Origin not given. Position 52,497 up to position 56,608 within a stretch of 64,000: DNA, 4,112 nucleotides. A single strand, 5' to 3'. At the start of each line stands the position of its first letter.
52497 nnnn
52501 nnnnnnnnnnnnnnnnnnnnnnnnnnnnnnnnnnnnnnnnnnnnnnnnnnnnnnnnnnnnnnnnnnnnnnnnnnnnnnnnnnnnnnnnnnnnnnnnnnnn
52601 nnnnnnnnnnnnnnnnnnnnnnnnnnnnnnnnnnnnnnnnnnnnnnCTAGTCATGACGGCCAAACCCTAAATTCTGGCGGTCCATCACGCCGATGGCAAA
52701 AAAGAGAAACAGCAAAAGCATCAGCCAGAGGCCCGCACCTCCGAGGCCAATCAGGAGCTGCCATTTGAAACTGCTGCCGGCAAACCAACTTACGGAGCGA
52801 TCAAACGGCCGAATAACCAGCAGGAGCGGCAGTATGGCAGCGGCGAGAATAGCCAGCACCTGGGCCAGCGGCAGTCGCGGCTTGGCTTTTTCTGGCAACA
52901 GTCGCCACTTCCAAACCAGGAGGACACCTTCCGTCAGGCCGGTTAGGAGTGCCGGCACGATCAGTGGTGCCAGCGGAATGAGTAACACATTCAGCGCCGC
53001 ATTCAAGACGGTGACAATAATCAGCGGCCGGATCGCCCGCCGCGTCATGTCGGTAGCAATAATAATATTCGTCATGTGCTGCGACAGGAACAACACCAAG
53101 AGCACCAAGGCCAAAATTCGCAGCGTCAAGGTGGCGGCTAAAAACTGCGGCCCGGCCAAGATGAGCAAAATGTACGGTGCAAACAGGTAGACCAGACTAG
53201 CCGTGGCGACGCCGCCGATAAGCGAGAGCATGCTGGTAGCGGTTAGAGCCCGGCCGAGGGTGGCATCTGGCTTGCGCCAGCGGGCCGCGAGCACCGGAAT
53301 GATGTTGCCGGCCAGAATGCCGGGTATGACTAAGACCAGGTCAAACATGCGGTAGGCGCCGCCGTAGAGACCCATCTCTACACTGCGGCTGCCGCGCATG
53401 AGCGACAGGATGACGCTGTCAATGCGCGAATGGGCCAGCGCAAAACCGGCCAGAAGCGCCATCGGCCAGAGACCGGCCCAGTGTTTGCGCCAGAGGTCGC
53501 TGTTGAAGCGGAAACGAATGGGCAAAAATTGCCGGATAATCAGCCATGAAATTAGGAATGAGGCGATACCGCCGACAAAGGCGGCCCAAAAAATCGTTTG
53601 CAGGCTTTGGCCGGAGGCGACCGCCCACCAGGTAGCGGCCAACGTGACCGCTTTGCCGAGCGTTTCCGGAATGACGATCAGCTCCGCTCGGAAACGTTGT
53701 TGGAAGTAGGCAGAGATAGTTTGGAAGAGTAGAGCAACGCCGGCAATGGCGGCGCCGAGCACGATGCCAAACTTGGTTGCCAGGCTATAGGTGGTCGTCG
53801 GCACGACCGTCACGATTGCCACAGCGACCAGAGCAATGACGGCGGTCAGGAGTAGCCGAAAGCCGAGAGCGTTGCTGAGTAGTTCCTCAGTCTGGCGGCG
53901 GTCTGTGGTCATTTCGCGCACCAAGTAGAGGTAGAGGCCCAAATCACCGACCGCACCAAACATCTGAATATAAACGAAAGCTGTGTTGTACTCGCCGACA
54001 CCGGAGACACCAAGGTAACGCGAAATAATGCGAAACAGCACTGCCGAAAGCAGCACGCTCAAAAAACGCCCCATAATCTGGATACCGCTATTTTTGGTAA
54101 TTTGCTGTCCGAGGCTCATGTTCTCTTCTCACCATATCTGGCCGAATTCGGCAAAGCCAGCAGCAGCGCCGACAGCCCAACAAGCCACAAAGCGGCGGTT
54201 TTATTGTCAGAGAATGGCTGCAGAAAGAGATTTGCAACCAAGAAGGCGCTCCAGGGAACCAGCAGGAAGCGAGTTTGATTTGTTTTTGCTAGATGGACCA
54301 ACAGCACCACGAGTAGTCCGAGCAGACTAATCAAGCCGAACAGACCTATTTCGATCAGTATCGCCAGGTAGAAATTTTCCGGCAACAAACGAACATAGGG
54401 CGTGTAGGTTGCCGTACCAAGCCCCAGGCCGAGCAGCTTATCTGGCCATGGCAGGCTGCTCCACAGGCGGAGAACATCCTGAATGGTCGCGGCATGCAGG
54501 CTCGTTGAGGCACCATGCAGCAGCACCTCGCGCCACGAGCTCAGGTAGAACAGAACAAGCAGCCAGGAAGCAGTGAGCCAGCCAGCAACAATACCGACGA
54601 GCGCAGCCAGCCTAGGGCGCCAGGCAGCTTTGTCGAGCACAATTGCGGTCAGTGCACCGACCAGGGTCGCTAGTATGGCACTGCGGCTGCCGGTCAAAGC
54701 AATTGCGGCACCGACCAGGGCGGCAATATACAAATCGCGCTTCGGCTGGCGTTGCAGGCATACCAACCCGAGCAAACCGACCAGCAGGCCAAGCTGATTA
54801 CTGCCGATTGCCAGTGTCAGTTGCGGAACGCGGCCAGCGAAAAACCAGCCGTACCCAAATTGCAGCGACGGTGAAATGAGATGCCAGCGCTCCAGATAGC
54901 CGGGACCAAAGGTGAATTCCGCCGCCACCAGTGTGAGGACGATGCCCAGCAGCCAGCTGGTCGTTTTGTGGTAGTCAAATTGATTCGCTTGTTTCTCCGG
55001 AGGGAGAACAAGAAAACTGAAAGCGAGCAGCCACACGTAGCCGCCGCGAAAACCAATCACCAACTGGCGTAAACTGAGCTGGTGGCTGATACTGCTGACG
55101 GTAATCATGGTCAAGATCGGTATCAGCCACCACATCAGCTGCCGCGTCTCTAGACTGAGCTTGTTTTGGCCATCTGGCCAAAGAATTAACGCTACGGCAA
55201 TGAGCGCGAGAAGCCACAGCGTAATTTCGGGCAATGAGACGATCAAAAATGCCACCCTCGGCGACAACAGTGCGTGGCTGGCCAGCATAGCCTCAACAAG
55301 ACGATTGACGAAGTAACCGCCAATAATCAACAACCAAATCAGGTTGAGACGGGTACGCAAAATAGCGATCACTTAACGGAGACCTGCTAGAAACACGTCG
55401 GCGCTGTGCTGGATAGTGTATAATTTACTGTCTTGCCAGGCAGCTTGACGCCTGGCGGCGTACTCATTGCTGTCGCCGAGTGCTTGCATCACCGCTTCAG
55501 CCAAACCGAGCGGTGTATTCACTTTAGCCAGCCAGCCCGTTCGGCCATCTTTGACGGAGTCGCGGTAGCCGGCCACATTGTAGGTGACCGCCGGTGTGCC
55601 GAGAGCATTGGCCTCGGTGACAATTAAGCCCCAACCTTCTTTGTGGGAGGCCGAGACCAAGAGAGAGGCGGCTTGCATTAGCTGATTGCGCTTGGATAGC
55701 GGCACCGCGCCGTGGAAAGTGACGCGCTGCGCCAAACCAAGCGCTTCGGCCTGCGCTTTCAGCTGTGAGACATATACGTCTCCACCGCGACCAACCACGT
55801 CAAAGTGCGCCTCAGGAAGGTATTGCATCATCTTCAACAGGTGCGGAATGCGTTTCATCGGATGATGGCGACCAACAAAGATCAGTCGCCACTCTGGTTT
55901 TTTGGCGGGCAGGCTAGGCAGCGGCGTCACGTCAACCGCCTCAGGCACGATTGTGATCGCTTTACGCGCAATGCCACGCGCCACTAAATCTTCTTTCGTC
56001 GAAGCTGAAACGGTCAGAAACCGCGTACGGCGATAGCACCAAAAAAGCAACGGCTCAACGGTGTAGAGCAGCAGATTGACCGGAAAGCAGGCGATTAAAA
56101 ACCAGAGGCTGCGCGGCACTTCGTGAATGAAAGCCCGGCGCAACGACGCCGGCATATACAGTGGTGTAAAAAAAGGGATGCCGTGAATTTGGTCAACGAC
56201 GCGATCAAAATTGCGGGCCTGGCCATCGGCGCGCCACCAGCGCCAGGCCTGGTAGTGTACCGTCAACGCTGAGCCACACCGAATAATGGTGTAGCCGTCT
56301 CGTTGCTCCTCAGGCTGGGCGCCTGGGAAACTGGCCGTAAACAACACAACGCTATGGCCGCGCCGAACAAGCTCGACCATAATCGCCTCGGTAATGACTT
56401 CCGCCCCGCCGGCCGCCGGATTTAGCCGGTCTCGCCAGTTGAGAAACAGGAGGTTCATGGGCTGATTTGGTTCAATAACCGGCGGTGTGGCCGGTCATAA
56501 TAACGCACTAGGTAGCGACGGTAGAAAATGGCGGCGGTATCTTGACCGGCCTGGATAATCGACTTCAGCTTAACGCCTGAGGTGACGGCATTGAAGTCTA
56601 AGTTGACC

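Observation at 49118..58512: Glycan assembly cluster with three tandem Wzy_C paralogs and two Wzx flippases near S/T-rich pilin genes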

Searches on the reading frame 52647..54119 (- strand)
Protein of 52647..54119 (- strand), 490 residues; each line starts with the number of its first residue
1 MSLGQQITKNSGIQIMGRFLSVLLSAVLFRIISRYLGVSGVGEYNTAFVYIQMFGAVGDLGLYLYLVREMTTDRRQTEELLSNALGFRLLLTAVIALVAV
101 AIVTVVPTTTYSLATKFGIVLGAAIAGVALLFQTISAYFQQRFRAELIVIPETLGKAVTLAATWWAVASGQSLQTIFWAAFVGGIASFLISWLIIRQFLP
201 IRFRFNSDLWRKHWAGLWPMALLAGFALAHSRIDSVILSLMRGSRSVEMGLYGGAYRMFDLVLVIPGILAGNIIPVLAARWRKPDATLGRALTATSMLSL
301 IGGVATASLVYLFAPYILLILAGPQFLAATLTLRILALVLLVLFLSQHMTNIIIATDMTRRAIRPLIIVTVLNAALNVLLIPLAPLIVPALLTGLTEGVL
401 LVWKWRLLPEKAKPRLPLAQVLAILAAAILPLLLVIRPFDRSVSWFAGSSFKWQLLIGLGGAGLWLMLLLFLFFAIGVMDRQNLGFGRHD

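Call 3: search_protein_families(library=pfam, proteins=[window:52647-54119:-], max_evalue=0.01)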
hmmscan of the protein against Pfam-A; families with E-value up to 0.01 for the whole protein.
window:52647-54119:- (490 aa): 2 families
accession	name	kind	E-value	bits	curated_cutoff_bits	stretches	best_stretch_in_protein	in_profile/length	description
PF01943.22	Polysacc_synt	-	2.5e-18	66.9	28.2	1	8-278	2-271/274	Polysaccharide biosynthesis protein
PF13440.11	Polysacc_synt_3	-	0.00011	22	23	1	31-328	1-290/293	Polysaccharide biosynthesis protein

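Call 8: search_protein_families(library=ncbifam, proteins=[window:52647-54119:-], max_evalue=1)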
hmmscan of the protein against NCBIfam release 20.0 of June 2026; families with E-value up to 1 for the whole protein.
window:52647-54119:- (490 aa): 2 families
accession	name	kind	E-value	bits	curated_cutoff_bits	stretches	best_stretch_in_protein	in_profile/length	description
NF041871.1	Wzx_EPS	equivalog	4.3e-12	45.5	800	1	11-383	5-373/492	exopolysaccharide biosynthesis flippase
NF000465.1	polymyxin_MCR1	exception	0.43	9.4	1100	1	51-144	94-184/541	MCR-1 family phosphoethanolamine--lipid A transferase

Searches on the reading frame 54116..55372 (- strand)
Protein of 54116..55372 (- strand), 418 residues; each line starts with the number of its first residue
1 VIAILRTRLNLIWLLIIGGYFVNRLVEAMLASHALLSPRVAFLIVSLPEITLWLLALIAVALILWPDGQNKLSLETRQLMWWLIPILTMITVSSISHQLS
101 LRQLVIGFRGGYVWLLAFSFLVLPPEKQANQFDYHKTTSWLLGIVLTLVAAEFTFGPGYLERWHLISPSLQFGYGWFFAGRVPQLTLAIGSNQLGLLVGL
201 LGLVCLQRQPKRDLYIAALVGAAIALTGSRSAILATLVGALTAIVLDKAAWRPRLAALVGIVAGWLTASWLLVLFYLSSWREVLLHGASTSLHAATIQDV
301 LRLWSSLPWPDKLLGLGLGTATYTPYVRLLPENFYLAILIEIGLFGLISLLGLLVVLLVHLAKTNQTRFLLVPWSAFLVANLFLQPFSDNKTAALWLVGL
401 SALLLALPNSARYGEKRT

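Call 3: search_protein_families(library=pfam, proteins=[window:54116-55372:-], max_evalue=0.01)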
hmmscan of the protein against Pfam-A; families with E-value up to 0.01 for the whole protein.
window:54116-55372:- (418 aa): 1 family
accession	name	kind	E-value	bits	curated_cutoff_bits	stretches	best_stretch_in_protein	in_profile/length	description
PF04932.20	Wzy_C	-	5.8e-06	26.6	31.7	1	217-350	3-148/149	O-Antigen ligase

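Call 8: search_protein_families(library=ncbifam, proteins=[window:54116-55372:-], max_evalue=1)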
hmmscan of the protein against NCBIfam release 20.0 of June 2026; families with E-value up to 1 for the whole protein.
window:54116-55372:- (418 aa): 0 families

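Call 33: search_solved_structures(query=A3, max_evalue=10, show_alignments=2)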
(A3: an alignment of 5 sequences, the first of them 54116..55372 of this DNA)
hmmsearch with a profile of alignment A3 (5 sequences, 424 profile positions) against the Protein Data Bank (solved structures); distinct sequences matched with E-value up to 10: 0.

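Call 34: find_homologous_proteins(query=A3, max_evalue=0.00001)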
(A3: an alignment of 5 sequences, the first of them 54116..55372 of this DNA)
Query A3 (5 sequences) (418 aa, profile of the alignment): 7 proteins with E <= 0.00001 among 8000 candidates.
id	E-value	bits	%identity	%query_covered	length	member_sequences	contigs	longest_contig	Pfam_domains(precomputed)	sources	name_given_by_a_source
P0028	8.5e-172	590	28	52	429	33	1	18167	PF04932.21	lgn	-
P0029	2.0e-151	523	100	100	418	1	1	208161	PF04932.21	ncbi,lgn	-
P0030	4.5e-17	81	28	45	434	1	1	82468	PF04932.21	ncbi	-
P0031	5.2e-12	64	38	8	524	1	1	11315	PF04932.21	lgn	-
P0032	1.1e-8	53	32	38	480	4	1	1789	PF04932.21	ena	-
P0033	3.1e-8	51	32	15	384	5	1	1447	PF04932.21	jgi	jgi:O-antigen ligase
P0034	1.3e-6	46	38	5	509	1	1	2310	-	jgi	jgi:hypothetical protein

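Call 35: find_encoding_contigs(protein=P0029, flank=10000, max_places=4)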
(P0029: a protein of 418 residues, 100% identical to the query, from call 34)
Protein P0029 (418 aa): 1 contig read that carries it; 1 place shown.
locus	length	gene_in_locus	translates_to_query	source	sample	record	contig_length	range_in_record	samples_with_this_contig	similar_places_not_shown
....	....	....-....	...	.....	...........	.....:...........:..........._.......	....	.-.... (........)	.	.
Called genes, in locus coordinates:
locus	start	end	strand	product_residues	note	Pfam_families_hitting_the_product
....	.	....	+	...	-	?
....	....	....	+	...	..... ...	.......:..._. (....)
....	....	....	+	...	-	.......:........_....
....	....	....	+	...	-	?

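Call 39: find_encoding_contigs(protein=P0028, flank=10000, max_places=3)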
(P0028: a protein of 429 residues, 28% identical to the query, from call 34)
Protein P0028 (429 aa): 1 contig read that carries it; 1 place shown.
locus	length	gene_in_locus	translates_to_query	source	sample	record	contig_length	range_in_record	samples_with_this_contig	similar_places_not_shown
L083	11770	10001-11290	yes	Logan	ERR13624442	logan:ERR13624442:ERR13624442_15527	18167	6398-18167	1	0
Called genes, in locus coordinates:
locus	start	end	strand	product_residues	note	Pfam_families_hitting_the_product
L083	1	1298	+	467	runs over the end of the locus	PF00772:DnaB, PF03796:DnaB_C, PF13481:AAA_25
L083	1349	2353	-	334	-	-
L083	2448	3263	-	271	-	PF00535:Glycos_transf_2, PF10111:Glyco_tranf_2_2 (weak), PF13641:Glyco_tranf_2_3, PF02709:Glyco_transf_7C (faint)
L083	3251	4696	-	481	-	PF01943:Polysacc_synt, PF13440:Polysacc_synt_3, PF01554:MatE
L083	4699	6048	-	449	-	PF00534:Glycos_transf_1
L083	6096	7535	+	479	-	-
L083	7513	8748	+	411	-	PF04932:Wzy_C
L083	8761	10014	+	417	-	PF04932:Wzy_C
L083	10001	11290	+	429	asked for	PF04932:Wzy_C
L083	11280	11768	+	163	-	?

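Call 66: search_protein_representatives(protein=window:54116-55372:-)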
Query: 418 residues. Proteins with E-value up to 0.001 (for the whole library): 45; up to 1e-10: 7; up to 1e-30: 3. The best 45 are listed.
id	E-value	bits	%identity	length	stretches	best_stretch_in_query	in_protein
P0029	1.7e-262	887.3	100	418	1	1-418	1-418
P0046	9.6e-41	156.8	36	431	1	8-411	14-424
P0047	2.3e-38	149.0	36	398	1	16-399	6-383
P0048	1.1e-12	64.4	30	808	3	133-405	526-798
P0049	1.9e-12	63.6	33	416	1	86-400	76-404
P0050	1.0e-11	61.2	31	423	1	80-400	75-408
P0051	1.4e-11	60.7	33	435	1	71-401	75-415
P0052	1.1e-10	57.8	29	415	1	67-403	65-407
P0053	1.4e-10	57.5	29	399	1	54-414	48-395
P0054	2.5e-10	56.6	29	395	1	76-402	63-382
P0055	4.7e-10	55.7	35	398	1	188-400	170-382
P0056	1.4e-09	54.2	30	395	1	101-404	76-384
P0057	2.3e-09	53.5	32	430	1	221-409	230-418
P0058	6.9e-09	51.9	32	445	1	214-409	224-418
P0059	1.6e-08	50.7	33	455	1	85-402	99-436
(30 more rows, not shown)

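Call 78: predict_structure(alignment_id=A5)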
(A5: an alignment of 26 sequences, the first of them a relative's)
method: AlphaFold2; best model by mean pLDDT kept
length: 418 residues; sequences in the alignment: 26
mean_pLDDT: 85.7   pTM: 0.89
mean pLDDT of the five models: 85.7, 85.1, 84.5, 74.9, 72.0
residues with pLDDT >= 90: 229; 70-90: 131; 50-70: 47; < 50: 11
segments of 3 or more residues with pLDDT < 50: 70-74, 415-418
pLDDT, mean of each block of 10 residues (from residue 1): 70 92 93 86 92 87 66 57 75 66 83 86 61 86 97 94 91 86 91 97 88 88 95 97 93 95 96 86 78 90 94 89 69 91 92 92 89 97 93 94 81 48
secondary structure, 60 per line:
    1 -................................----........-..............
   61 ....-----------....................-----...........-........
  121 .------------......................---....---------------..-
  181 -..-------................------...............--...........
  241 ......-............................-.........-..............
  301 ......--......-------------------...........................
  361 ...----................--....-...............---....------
elements in order: H2-33 H38-45 H47-64 H76-95 H101-111 H113-121 H134-155 H159-162 H191-206 H213-227 H230-246 H248-275 H277-285 H287-306 H309-314 H334-363 H368-383 H386-389 H391-405 H409-412

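Call 88: search_solved_structures(query=A5, max_evalue=10, show_alignments=1)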
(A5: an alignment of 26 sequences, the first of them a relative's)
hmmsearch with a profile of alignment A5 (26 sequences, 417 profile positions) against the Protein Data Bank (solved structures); distinct sequences matched with E-value up to 10: 0.

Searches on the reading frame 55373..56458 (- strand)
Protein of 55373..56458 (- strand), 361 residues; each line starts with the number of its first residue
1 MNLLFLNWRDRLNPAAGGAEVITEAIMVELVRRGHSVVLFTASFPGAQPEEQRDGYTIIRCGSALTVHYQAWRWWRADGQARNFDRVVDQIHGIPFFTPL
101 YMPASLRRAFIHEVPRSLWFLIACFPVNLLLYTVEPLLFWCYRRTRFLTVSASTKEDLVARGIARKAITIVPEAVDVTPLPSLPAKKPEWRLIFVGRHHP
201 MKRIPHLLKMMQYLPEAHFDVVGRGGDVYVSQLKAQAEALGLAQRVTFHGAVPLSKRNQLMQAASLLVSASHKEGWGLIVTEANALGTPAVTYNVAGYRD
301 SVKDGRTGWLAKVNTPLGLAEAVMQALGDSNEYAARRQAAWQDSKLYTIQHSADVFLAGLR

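Call 3: search_protein_families(library=pfam, proteins=[window:55373-56458:-], max_evalue=0.01)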
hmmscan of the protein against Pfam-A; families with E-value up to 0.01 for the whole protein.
window:55373-56458:- (361 aa): 5 families
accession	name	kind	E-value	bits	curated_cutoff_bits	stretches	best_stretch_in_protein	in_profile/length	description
PF00534.26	Glycos_transf_1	-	7.6e-32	110.6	26.4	1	184-340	10-169/172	Glycosyl transferases group 1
PF13692.12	Glyco_trans_1_4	-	2.4e-25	89.9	27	1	191-329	3-142/142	Glycosyl transferases group 1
PF13439.12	Glyco_transf_4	-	6e-13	49.6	28.5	1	17-177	2-168/170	Glycosyltransferase Family 4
PF13579.12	Glyco_trans_4_4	-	1.4e-06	29.2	29.7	1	17-172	1-156/158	Glycosyl transferase 4-like domain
PF20706.3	GT4-conflict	-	3.1e-05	23.6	26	1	257-305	275-323/385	Family 4 Glycosyltransferase in conflict systems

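Call 8: search_protein_families(library=ncbifam, proteins=[window:55373-56458:-], max_evalue=1)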
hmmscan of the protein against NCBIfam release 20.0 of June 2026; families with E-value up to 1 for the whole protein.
window:55373-56458:- (361 aa): 34 families (the best 25 are shown)
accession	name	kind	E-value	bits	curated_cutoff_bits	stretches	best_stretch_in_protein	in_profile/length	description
NF041876.1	EPS_EpsE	equivalog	3.9e-21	75.7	400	1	168-340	188-372/389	exopolysaccharide biosynthesis GT4 family glycosyltransferase EpsE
TIGR03449.1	mycothiol_MshA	equivalog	8.7e-20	71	462.5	1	192-355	223-395/406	D-inositol-3-phosphate glycosyltransferase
NF046085.1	XrtY_assoc_Gly1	equivalog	1.1e-18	67.3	400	1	147-340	164-360/387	XrtY-associated glycosyltransferase XYAG1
TIGR04063.1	stp3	hypoth_equivalog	2.5e-17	62.8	442.05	1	148-340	162-371/397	TIGR04063 family PEP-CTERM/XrtA system glycosyltransferase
TIGR03999.1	thiol_BshA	equivalog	3.5e-17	62.4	273.7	1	189-348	199-358/375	N-acetyl-alpha-D-glucosaminyl L-malate synthase BshA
NF007396.0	PRK09922.1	equivalog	5.4e-17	61.7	385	1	147-313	139-310/361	lipopolysaccharide 1,6-galactosyltransferase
NF041010.1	glycosy_Agl16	equivalog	9.7e-14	51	575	1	147-325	137-314/352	glycosylation protein Agl16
TIGR04047.1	MSMEG_0565_glyc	hypoth_equivalog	9.8e-14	51.2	259.85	1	227-354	239-365/373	MSMEG_0565 family glycosyltransferase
NF047880.1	glyco_SdgA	exception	3.4e-13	49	800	1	186-333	312-460/488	serine-aspartate repeat adhesin O-glycosyltransferase SdgA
TIGR03088.1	stp2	hypoth_equivalog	3.1e-12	46.2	409.05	1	185-338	190-347/374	TIGR03088 family PEP-CTERM/XrtA system glycosyltransferase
NF053787.1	GlcN_PG_synth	equivalog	5.3e-12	45.3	480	1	190-340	198-336/361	N-acetylglucosaminyl phosphatidylglycerol synthase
NF038011.1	PelF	equivalog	8.9e-12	44.8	100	1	155-348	269-477/489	GT4 family glycosyltransferase PelF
NF038295.1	EPS_HpsP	equivalog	1e-11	44.5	550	1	192-341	210-364/388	hormogonium polysaccharide biosynthesis glycosyltransferase HpsP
NF038229.1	Glyco4_Geo_Pelo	equivalog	1.7e-09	37.2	400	1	168-312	135-286/338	GPMC system family 4 glycosyltransferase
TIGR04348.1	TIGR04348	equivalog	3.2e-09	36.3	300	1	161-346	112-294/310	selenoneine biosynthesis selenosugar synthase SenB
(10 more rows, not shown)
